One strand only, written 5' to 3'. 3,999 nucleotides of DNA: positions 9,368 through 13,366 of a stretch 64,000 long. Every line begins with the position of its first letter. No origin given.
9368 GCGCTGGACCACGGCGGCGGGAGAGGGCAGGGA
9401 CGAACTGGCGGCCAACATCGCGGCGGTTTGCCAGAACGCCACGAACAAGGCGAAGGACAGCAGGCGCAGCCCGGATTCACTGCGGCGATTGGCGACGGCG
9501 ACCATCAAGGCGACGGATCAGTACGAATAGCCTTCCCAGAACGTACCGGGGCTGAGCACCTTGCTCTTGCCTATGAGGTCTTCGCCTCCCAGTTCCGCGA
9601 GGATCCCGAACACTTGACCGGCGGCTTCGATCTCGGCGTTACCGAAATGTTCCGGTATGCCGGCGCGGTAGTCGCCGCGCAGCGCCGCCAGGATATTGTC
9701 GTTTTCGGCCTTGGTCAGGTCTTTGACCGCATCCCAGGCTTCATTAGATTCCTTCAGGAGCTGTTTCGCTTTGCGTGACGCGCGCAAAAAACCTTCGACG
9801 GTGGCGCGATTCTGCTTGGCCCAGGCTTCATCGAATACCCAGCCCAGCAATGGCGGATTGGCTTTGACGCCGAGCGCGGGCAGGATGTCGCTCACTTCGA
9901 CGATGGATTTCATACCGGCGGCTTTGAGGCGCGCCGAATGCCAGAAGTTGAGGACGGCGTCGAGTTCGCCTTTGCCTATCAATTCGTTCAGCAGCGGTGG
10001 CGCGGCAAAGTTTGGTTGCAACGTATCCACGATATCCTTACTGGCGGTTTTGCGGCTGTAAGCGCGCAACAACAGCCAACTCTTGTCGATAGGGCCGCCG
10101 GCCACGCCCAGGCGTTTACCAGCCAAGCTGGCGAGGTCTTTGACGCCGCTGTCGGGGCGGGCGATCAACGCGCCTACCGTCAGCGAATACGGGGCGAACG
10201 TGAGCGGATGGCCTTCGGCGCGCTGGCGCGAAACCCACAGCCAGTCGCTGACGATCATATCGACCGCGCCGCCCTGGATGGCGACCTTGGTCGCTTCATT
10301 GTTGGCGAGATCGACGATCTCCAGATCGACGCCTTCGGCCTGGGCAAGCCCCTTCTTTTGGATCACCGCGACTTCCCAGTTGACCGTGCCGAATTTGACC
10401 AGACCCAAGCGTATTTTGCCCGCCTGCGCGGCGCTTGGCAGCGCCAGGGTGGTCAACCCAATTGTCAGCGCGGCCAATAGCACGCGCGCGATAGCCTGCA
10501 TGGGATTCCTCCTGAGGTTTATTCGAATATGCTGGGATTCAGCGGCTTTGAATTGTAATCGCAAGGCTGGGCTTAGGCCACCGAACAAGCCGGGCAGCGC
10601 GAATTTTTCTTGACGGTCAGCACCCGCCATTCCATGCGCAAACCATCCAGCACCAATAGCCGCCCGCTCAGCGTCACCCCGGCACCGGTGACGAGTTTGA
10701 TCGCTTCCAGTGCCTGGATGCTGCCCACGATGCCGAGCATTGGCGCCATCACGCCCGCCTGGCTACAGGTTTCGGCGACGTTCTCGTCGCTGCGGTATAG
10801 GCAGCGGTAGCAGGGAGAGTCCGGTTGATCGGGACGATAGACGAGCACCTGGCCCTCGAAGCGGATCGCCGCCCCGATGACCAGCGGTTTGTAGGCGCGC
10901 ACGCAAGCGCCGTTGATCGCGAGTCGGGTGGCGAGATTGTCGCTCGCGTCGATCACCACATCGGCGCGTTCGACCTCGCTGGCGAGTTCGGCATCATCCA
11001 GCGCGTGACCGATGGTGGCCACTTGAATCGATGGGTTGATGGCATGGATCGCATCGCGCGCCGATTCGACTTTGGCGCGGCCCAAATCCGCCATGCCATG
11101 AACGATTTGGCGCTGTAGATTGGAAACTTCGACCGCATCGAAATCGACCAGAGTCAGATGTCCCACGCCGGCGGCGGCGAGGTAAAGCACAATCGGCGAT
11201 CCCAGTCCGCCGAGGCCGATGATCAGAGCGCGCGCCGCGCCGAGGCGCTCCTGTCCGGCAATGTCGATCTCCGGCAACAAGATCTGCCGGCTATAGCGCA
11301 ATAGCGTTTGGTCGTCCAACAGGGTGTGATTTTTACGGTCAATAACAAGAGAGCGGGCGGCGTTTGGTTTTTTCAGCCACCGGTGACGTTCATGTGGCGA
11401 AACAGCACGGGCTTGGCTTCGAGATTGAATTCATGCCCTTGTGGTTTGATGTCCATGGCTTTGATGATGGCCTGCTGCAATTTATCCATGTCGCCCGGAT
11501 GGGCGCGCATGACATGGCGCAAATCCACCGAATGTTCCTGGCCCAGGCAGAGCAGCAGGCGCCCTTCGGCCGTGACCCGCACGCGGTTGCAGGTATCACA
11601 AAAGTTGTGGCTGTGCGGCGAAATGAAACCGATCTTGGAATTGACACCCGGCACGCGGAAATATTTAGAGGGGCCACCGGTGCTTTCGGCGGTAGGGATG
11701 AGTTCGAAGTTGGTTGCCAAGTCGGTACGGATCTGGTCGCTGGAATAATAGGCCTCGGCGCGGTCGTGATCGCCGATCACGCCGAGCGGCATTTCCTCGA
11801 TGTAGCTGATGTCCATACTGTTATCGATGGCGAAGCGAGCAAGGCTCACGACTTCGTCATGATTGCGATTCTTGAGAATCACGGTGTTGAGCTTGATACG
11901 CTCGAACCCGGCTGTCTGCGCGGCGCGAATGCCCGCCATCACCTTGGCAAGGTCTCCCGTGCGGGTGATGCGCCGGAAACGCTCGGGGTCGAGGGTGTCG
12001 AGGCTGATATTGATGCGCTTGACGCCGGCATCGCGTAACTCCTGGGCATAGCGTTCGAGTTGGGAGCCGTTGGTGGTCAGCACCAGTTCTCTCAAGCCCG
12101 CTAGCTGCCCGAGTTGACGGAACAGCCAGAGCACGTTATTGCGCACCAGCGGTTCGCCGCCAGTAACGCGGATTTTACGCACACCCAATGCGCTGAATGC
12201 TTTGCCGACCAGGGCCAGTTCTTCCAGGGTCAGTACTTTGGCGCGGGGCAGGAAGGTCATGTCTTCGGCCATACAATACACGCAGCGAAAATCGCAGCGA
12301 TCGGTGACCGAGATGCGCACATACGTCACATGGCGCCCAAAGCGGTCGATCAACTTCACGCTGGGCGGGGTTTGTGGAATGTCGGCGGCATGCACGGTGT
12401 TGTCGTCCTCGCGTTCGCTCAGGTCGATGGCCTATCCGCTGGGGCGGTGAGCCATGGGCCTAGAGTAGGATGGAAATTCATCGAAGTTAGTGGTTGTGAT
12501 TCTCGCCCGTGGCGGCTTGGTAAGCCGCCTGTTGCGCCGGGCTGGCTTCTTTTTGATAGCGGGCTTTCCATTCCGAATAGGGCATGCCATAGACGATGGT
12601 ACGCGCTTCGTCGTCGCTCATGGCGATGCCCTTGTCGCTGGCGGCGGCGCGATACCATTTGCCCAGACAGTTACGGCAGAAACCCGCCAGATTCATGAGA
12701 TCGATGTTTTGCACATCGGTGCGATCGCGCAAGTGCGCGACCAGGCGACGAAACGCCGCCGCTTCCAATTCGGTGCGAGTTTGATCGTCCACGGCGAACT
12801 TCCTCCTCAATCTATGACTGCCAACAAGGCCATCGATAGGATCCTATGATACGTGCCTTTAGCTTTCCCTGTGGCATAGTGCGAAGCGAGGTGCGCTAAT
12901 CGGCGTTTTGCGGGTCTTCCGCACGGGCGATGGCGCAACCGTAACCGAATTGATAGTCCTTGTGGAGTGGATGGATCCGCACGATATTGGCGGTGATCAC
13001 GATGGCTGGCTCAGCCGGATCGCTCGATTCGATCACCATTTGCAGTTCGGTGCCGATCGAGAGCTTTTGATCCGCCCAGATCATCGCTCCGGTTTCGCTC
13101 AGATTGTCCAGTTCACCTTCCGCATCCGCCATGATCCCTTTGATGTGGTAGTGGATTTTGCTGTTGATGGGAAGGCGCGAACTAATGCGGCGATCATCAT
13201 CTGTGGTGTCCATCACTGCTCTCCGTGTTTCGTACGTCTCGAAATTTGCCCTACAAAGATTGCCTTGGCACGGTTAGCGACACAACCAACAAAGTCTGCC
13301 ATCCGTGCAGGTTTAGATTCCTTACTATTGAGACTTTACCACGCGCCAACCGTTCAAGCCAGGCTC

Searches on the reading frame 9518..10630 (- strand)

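Call 18: search_protein_families(library=pfam, proteins=[window:9518-10630:-], max_evalue=0.001)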
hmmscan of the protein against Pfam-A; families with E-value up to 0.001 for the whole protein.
window:9518-10630:- (370 aa): 1 family
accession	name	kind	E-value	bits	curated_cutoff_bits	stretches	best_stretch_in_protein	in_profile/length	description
PF09084.16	NMT1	-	3.6e-15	56.9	20.5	1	91-293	11-210/216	NMT1/THI5 like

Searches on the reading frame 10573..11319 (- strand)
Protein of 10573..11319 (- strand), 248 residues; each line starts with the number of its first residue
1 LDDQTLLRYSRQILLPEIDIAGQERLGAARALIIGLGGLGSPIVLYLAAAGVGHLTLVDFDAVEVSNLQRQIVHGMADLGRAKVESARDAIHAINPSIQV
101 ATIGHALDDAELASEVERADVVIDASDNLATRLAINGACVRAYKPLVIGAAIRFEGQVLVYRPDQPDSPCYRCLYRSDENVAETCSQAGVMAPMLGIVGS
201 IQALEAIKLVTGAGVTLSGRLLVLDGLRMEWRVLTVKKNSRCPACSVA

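Call 18: search_protein_families(library=pfam, proteins=[window:10573-11319:-], max_evalue=0.001)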
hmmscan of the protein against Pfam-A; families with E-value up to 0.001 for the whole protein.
window:10573-11319:- (248 aa): 1 family
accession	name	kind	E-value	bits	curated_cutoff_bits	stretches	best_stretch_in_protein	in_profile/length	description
PF00899.27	ThiF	-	5.2e-76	255.4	28.1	1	9-244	1-238/238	ThiF family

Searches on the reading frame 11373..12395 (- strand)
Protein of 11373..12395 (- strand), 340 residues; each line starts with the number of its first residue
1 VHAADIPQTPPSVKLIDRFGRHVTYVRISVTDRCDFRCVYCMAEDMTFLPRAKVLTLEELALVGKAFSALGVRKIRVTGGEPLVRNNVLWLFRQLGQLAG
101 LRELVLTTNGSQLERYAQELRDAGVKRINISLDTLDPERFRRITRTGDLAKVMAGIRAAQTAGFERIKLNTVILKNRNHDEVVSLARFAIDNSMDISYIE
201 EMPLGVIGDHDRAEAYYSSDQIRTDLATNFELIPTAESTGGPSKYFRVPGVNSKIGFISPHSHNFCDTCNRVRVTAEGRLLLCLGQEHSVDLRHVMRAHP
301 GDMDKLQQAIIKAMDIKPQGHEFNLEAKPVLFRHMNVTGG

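Call 18: search_protein_families(library=pfam, proteins=[window:11373-12395:-], max_evalue=0.001)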
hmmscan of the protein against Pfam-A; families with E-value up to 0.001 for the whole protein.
window:11373-12395:- (340 aa): 3 families
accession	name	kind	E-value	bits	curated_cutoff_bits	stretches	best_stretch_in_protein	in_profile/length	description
PF06463.18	Mob_synth_C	-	5.3e-38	130.3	37.4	1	194-323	1-128/128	Molybdenum Cofactor Synthesis C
PF04055.27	Radical_SAM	-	1e-33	117.3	29.5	1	28-189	1-166/166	Radical SAM superfamily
PF13353.11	Fer4_12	-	3e-06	28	22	1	32-133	13-114/137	4Fe-4S single cluster domain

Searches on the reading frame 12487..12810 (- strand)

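Call 18: search_protein_families(library=pfam, proteins=[window:12487-12810:-], max_evalue=0.001)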
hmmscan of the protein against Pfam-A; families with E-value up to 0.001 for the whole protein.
window:12487-12810:- (107 aa): 1 family
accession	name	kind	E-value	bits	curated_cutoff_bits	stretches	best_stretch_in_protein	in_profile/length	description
PF06844.16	DUF1244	-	1.9e-37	127.6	27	1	33-98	1-66/67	Protein of unknown function (DUF1244)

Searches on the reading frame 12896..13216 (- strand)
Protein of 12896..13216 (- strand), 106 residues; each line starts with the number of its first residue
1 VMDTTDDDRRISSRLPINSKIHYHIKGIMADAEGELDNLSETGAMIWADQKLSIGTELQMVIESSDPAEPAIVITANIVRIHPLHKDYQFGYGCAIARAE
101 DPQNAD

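Call 18: search_protein_families(library=pfam, proteins=[window:12896-13216:-], max_evalue=0.001)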
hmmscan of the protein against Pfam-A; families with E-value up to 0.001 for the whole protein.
window:12896-13216:- (106 aa): 1 family
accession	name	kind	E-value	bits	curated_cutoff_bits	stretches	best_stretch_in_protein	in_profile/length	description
PF07238.19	PilZ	-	3.7e-10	40.5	22.5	1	9-103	2-92/102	PilZ domain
